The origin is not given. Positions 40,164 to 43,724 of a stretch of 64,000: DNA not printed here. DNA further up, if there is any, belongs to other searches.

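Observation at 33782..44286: Non-canonical helicase-methylase-ATPase defence operon (XRE / PLD-SNF2 fusion / KilA-N / Eco57I-PglX-type MTase / ABC ATPase)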

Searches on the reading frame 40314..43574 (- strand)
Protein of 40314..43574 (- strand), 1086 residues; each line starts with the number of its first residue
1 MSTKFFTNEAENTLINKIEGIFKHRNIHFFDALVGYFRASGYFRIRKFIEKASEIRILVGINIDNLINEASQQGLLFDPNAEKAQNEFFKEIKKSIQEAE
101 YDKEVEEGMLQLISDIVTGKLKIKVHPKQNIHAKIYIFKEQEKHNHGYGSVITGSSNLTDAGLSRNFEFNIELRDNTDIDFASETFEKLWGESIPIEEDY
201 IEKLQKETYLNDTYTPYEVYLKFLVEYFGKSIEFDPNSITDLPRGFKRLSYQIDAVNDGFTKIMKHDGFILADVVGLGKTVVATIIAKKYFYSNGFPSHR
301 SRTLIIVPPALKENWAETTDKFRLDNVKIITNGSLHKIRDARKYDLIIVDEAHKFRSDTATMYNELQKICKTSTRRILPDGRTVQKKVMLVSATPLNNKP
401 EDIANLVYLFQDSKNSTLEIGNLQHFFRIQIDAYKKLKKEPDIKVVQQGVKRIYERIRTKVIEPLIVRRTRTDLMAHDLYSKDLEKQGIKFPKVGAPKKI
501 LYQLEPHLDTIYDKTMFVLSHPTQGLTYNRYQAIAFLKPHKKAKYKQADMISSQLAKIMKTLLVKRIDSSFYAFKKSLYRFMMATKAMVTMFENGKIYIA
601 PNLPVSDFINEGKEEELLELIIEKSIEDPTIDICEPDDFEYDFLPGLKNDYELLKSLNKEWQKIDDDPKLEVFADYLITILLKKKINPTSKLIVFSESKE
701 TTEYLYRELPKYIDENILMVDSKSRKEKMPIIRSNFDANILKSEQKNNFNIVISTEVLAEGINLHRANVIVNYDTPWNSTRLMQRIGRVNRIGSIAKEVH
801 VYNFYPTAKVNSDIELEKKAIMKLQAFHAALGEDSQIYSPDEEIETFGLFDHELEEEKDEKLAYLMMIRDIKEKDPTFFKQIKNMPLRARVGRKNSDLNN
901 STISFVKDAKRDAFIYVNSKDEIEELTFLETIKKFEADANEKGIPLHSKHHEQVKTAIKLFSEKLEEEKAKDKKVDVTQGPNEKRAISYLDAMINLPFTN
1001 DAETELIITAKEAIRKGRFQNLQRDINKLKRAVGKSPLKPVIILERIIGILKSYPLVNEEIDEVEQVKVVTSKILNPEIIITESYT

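Call 5: search_protein_families(library=pfam, proteins=[window:40314-43574:-], max_evalue=0.01)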
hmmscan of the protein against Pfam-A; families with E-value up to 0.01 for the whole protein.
window:40314-43574:- (1086 aa): 7 families
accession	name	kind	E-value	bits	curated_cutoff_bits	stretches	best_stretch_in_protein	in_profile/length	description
PF00271.37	Helicase_C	-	3e-19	69.7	23.5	1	677-793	6-110/110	Helicase conserved C-terminal domain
PF00176.29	SNF2-rel_dom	-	7.9e-14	51.9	24.9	2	342-489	124-239/290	SNF2-related domain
PF13091.12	PLDc_2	-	1.3e-10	41.6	27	1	82-190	48-132/132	PLD-like domain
PF09565.16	RE_NgoFVII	-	3.9e-08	33.2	23.8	1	113-199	74-158/162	NgoFVII restriction endonuclease N-terminal PLD domain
PF00270.35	DEAD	-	2.4e-06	27.8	26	1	326-400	96-164/167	DEAD/DEAH box helicase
PF22590.2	Cas3-like_C_2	-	8.3e-06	26.5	27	1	701-791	14-103/106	CRISPR-associated nuclease/helicase Cas3, C-terminal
PF04851.21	ResIII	-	5.2e-05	23.6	22.5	1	250-329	6-83/164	Type III restriction enzyme, res subunit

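Call 6: search_protein_families(library=padloc, proteins=[window:40314-43574:-], max_evalue=0.01)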
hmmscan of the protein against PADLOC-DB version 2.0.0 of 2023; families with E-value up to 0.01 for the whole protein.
window:40314-43574:- (1086 aa): 46 families (the best 25 are shown)
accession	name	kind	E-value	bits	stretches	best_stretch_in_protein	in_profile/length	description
PDLC01075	C3a139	-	5.3e-46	155.4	1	14-973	11-889/948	HKD+Snf2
PDLC02621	DrmD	-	8.9e-36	121.5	2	540-849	379-685/1040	DrmD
PDLC02623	DrmD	-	1.1e-31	107.5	2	683-866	521-694/1040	DrmD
PDLC02840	DpdE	-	7.8e-30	101.9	2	269-426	179-330/1091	DpdE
PDLC02193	PLD_Helicase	-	9e-30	101.5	2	650-804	651-809/905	-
PDLC00659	HmaA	-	8.1e-29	98.1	2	684-832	507-647/1176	SNF2 helicase / DEAD-box helicase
PDLC02843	DpdE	-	2.3e-25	86.7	2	269-409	178-311/1091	DpdE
PDLC02500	BrxHI|BrxHII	-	2.9e-25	87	2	651-810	443-590/933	BrxHI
PDLC02619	DrmD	-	1.7e-23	80.7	2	659-808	382-548/872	DrmD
PDLC02504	BrxHI|BrxHII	-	2.9e-21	73.1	2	664-835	462-621/971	BrxHII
PDLC02632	DrmD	-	7.9e-21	72.2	3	663-816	496-649/662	DrmD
PDLC02620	DrmD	-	1.1e-20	71.3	2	689-834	484-616/1060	DrmD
PDLC02572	DrmA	-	5.7e-20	68.9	2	660-837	487-670/1043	DrmA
PDLC02633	DrmD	-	1.1e-18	64.7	2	645-808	479-644/839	DrmD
PDLC00632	ZorD1|ZorD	-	4.3e-17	59.3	2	661-809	915-1054/1101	"SWI2/SNF2 helicase, Mrr-like nuclease"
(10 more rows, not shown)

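Call 15: search_protein_families(library=ncbifam, proteins=[window:40314-43574:-], max_evalue=0.001)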
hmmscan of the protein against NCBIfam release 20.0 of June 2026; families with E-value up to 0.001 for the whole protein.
window:40314-43574:- (1086 aa): 18 families
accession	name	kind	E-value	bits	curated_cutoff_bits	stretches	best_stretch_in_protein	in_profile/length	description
NF042964.1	phospholipD_antiphage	equivalog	3.2e-44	151.5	1100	3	544-810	577-807/895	phospholipase D-like domain-containing anti-phage protein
NF038317.1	DISARM_DrmD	equivalog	1.3e-43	149.5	610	2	339-840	234-659/1021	DISARM system SNF2-like helicase DrmD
NF041062.1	DpdE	equivalog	1.6e-34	119.1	500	2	269-406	173-308/1048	protein DpdE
NF038318.1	DISARM_DrmD_b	equivalog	2.3e-23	82.3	950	2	662-808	382-545/868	DISARM system SNF2-like helicase DrmD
NF003426.0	PRK04914.1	equivalog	3e-17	62.1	576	2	664-802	476-600/959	RNA polymerase-associated protein RapA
NF010337.0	PRK13766.1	equivalog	2.6e-12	45.7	610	1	648-792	328-468/781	Hef nuclease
NF041790.1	anti-phage_ZorD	equivalog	2.1e-11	42.5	1500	1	657-802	894-1033/1035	type I Zorya anti-phage system protein ZorD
TIGR02621.3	cas3_GSU0051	exception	2.4e-09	36.6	400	1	681-806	268-387/854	type I-G CRISPR-associated helicase/endonuclease Cas3g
NF008394.0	PRK11192.1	equivalog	9.3e-07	28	507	1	679-794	239-343/441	ATP-dependent RNA helicase SrmB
NF008642.0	PRK11634.1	equivalog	2e-06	26.5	989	1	746-797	293-344/628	DEAD/DEAH family ATP-dependent RNA helicase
NF058637.1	helic_SCO1167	equivalog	2.5e-06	25.8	1200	0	269-326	491-545/932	SCO1167/SCO6262 family helicase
NF053631.1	RNA_helic_CshA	equivalog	8.4e-06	24.9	646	1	738-804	277-343/434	degradosome RNA helicase CshA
TIGR04121.1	DEXH_lig_assoc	equivalog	1.2e-05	23.3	850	1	684-790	243-344/804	ligase-associated DNA damage response DEXH box helicase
NF008744.0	PRK11776.1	equivalog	2.6e-05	23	524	1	684-822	238-365/460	ATP-dependent RNA helicase DbpA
NF003390.0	PRK04537.1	equivalog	4.2e-05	22.8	732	1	740-794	299-353/572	ATP-dependent RNA helicase RhlB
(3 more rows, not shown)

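Call 16: find_homologous_proteins(query=window:40314-43574:-, max_evalue=1e-10)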
Query window:40314-43574:- (1086 aa): 7996 proteins with E <= 1e-10 among 8000 candidates; the best 120 are listed.
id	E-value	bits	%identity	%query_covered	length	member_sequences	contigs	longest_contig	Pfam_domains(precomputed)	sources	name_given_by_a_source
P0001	0.0e+0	2312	96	100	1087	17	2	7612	PF00270.36,PF00176.30,PF13091.13,PF09565.17,PF00271.38,PF22590.3,PF04851.22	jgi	-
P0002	0.0e+0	2298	95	100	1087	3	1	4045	PF00270.36,PF00176.30,PF13091.13,PF09565.17,PF00271.38,PF22590.3,PF04851.22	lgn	-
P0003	0.0e+0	2204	91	100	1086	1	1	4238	PF00270.36,PF00176.30,PF13091.13,PF09565.17,PF00271.38,PF22590.3,PF04851.22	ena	-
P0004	0.0e+0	2168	88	100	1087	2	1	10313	PF00270.36,PF00176.30,PF13091.13,PF09565.17,PF00271.38,PF22590.3,PF04851.22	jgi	-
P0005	0.0e+0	2148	88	100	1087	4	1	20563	PF00270.36,PF00176.30,PF13091.13,PF09565.17,PF00271.38,PF22590.3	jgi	jgi:superfamily II DNA or RNA helicase/HKD family nuclease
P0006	0.0e+0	2141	87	100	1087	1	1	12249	PF00270.36,PF00176.30,PF13091.13,PF09565.17,PF00271.38,PF22590.3,PF04851.22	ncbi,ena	-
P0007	0.0e+0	2090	86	100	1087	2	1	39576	PF00270.36,PF00176.30,PF13091.13,PF09565.17,PF00271.38,PF22590.3,PF04851.22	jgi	jgi:HKD family nuclease/superfamily II DNA or RNA helicase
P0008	0.0e+0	2088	86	100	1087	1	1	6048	PF00270.36,PF00176.30,PF13091.13,PF09565.17,PF00271.38,PF22590.3,PF04851.22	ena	-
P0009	0.0e+0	2044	84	100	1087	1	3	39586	PF00270.36,PF00176.30,PF13091.13,PF09565.17,PF00271.38,PF22590.3,PF04851.22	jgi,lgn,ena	-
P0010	0.0e+0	2037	83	100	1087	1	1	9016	PF00270.36,PF00176.30,PF13091.13,PF09565.17,PF00271.38,PF04851.22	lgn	-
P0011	0.0e+0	2033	83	100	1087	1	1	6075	PF00270.36,PF00176.30,PF13091.13,PF09565.17,PF00271.38,PF04851.22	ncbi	-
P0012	0.0e+0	2030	83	100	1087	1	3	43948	PF00270.36,PF00176.30,PF13091.13,PF09565.17,PF00271.38,PF04851.22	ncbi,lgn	-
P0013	0.0e+0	2027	83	100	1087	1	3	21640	PF00270.36,PF00176.30,PF13091.13,PF09565.17,PF00271.38,PF04851.22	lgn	-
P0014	0.0e+0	2025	83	100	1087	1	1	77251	PF00270.36,PF00176.30,PF13091.13,PF09565.17,PF00271.38,PF04851.22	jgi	-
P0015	0.0e+0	2017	82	100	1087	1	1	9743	PF00270.36,PF00176.30,PF13091.13,PF09565.17,PF00271.38,PF04851.22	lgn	-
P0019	0.0e+0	2014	83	100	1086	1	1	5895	PF00270.36,PF00176.30,PF13091.13,PF09565.17,PF00271.38,PF04851.22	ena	-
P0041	0.0e+0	2008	82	100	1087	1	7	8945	PF00270.36,PF00176.30,PF13091.13,PF09565.17,PF00271.38,PF04851.22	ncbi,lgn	ncbi:MAG: helicase-related protein [Acutalibacteraceae bacterium]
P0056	0.0e+0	2006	82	100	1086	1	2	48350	PF00270.36,PF00176.30,PF13091.13,PF09565.17,PF00271.38,PF04851.22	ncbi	-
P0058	0.0e+0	2006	82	100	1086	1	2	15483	PF00270.36,PF00176.30,PF13091.13,PF09565.17,PF00271.38,PF22590.3,PF04851.22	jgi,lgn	-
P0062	0.0e+0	2005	82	100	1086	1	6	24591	PF00270.36,PF00176.30,PF13091.13,PF09565.17,PF00271.38,PF04851.22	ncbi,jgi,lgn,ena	jgi:superfamily II DNA/RNA helicase/HKD family nuclease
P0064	0.0e+0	2004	82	100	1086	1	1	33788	PF00270.36,PF00176.30,PF13091.13,PF09565.17,PF00271.38,PF04851.22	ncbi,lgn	-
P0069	0.0e+0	1999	82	100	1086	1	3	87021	PF00270.36,PF00176.30,PF13091.13,PF09565.17,PF00271.38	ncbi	-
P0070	0.0e+0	1999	82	100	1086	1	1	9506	PF00270.36,PF00176.30,PF13091.13,PF09565.17,PF00271.38,PF22590.3,PF04851.22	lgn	-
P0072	0.0e+0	1998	82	100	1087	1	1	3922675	PF00176.30,PF13091.13,PF09565.17,PF00271.38,PF04851.22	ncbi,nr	ncbi:ATP-dependent helicase [Tenuifilaceae bacterium CYCD]|nr:ATP-dependent helicase [Tenuifilaceae 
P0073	0.0e+0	1998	82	100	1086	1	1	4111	PF00270.36,PF00176.30,PF13091.13,PF09565.17,PF00271.38,PF04851.22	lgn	-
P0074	0.0e+0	1998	82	100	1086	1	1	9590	PF00270.36,PF00176.30,PF13091.13,PF09565.17,PF00271.38,PF22590.3,PF04851.22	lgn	-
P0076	0.0e+0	1995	81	100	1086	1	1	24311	PF00270.36,PF00176.30,PF13091.13,PF09565.17,PF00271.38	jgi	-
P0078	0.0e+0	1992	81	100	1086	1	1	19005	PF00270.36,PF00176.30,PF13091.13,PF09565.17,PF00271.38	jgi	-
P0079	0.0e+0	1992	82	100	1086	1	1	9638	PF00176.30,PF13091.13,PF09565.17,PF00271.38,PF04851.22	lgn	-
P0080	0.0e+0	1991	81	100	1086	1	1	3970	PF00270.36,PF00176.30,PF13091.13,PF09565.17,PF00271.38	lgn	-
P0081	0.0e+0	1991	81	100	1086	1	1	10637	PF00270.36,PF00176.30,PF13091.13,PF09565.17,PF00271.38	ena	-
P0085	0.0e+0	1989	81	100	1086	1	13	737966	PF00270.36,PF00176.30,PF13091.13,PF09565.17,PF00271.38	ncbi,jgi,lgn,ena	jgi:superfamily II DNA/RNA helicase/HKD family nuclease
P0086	0.0e+0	1989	81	100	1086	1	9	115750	PF00270.36,PF00176.30,PF13091.13,PF09565.17,PF00271.38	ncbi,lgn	-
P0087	0.0e+0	1989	81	100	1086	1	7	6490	PF00270.36,PF00176.30,PF13091.13,PF09565.17,PF00271.38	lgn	-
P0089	0.0e+0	1987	81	100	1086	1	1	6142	PF00270.36,PF00176.30,PF13091.13,PF09565.17,PF00271.38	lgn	-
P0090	0.0e+0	1987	81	100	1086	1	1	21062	PF00270.36,PF00176.30,PF13091.13,PF09565.17,PF00271.38,PF04851.22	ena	-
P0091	0.0e+0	1986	81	100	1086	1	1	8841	PF00270.36,PF00176.30,PF13091.13,PF09565.17,PF00271.38,PF22590.3,PF04851.22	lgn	-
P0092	0.0e+0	1984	81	100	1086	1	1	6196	PF00270.36,PF00176.30,PF13091.13,PF09565.17,PF00271.38,PF04851.22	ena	-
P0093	0.0e+0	1984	81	100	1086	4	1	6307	PF00270.36,PF00176.30,PF13091.13,PF09565.17,PF00271.38,PF04851.22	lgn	-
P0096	0.0e+0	1979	81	100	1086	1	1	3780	PF00176.30,PF13091.13,PF09565.17,PF00271.38,PF04851.22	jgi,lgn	-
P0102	0.0e+0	1963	80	100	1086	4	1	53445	PF00270.36,PF00176.30,PF13091.13,PF09565.17,PF00271.38,PF04851.22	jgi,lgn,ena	-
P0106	0.0e+0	1959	79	100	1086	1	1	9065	PF00270.36,PF00176.30,PF13091.13,PF09565.17,PF00271.38,PF22590.3,PF04851.22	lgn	-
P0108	0.0e+0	1952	79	100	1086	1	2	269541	PF00270.36,PF00176.30,PF13091.13,PF09565.17,PF00271.38,PF04851.22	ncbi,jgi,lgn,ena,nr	ncbi:MAG: helicase [Bacteroidetes bacterium]|nr:helicase [Bacteroidota bacterium]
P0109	0.0e+0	1942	79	100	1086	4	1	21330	PF00270.36,PF00176.30,PF13091.13,PF09565.17,PF00271.38,PF04851.22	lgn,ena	-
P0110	0.0e+0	1940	79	100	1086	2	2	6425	PF00270.36,PF00176.30,PF13091.13,PF09565.17,PF00271.38,PF04851.22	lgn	-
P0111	0.0e+0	1937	78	100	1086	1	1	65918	PF00270.36,PF00176.30,PF13091.13,PF09565.17,PF00271.38,PF04851.22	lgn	-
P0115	0.0e+0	1923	78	100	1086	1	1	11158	PF00270.36,PF00176.30,PF13091.13,PF09565.17,PF00271.38,PF04851.22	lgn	-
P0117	0.0e+0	1921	79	100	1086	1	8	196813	PF00270.36,PF00176.30,PF13091.13,PF09565.17,PF00271.38,PF04851.22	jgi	jgi:superfamily II DNA/RNA helicase/HKD family nuclease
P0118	0.0e+0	1920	78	100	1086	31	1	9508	PF00270.36,PF00176.30,PF13091.13,PF09565.17,PF00271.38,PF04851.22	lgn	-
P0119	0.0e+0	1919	77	100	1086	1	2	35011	PF00270.36,PF00176.30,PF13091.13,PF09565.17,PF00271.38,PF04851.22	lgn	-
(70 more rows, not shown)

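Call 17: find_related_loci(query=window:40314-43574:-, collection=genome_contigs, flank=10000)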
Query window:40314-43574:- (1086 aa) in genome_contigs; peptide patterns used: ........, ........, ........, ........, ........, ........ (x = any residue, [..] = any of these).
108 stretches matched a pattern; 7 encode a relative of the query (tblastn E <= 1e-3); 7 distinct loci.
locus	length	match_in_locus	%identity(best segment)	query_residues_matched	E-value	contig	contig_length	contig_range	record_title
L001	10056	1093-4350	91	1-1086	0e+0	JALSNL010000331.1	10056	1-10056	MAG: Melioribacteraceae bacterium isolate 356-284_maxbin2_scaf2bin.240_VB 356-284_scaffold_4023_c1, whole genome shotgun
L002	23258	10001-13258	78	1-1086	0e+0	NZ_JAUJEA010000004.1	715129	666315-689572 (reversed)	Splendidivirga corallicola strain BMA10 NAEMHLCP_4, whole genome shotgun sequence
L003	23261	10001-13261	75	1-1086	0e+0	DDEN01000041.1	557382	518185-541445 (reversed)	MAG TPA_asm: Chitinophagaceae bacterium UBA1953 UBA1953_contig_127, whole genome shotgun sequence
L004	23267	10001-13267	74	1-1086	0e+0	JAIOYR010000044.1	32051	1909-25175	MAG: Taibaiella sp. isolate Tobar12.5m-G18 Tobar12-5m-C965, whole genome shotgun sequence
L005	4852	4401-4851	77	823-972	7e-61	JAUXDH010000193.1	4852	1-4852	MAG: Chlorobiota bacterium isolate CSMAG_2846 CSMAG_2846_k119_862121_length_4852_cov_9.0928, whole genome shotgun sequen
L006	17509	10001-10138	46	750-794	6e-7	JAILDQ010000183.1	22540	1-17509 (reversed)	MAG: Treponema sp. isolate RUI024 k141_15048316_flag=0_multi=150.9330_len=22540, whole genome shotgun sequence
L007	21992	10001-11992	46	344-794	6e-7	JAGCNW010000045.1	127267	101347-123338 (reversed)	MAG: Treponema sp. isolate RGIG9962 Yak_Reticulum-2__c1000545, whole genome shotgun sequence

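Call 19: find_encoding_contigs(protein=P0072, flank=10000, max_places=3)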
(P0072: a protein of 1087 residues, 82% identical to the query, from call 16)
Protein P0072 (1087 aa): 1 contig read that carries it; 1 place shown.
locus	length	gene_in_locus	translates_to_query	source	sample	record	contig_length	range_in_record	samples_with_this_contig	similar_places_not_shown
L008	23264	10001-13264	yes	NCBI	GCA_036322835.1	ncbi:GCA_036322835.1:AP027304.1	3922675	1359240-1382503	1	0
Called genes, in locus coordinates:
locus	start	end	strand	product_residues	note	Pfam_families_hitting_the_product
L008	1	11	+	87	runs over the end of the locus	PF11297:DUF3098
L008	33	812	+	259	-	PF02673:BacA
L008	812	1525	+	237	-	PF01509:TruB_N, PF16198:TruB_C_2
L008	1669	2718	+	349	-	PF02547:Queuosine_synth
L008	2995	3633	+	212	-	-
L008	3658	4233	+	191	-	PF03349:Toluene_X, PF13505:OMP_b-brl (faint), PF13557:Phenol_MetA_deg (faint)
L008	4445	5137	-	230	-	PF01381:HTH_3 (weak)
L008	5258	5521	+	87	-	PF12728:HTH_17 (faint)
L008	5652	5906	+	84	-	-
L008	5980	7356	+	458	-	PF13148:DUF3987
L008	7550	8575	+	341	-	PF21957:Zn_ribbon_16, PF19898:DUF6371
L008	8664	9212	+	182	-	PF19807:DUF6290 (faint), PF21983:NikA-like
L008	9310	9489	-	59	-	-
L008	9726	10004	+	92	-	PF13560:HTH_31 (weak), PF12844:HTH_19 (weak), PF01381:HTH_3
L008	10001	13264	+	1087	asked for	PF13091:PLDc_2, PF09565:RE_NgoFVII (weak), PF00176:SNF2-rel_dom (weak), PF04851:ResIII (faint), PF00271:Helicase_C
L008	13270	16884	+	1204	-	PF20473:MmeI_Mtase (faint), PF07669:Eco57I, PF02384:N6_Mtase (weak), PF12950:TaqI_C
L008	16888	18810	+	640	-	PF02463:SMC_N (weak), PF13476:AAA_23 (weak)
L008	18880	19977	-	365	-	PF01381:HTH_3, PF06114:Peptidase_M78 (weak)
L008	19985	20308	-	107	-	-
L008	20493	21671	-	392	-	PF17293:Arm-DNA-bind_5, PF13102:Phage_int_SAM_5, PF00589:Phage_integrase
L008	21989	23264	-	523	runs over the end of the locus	PF04024:PspC, PF22571:LiaI-LiaF-TM_PspC, PF22744:Toast-rack_PspC-Cterm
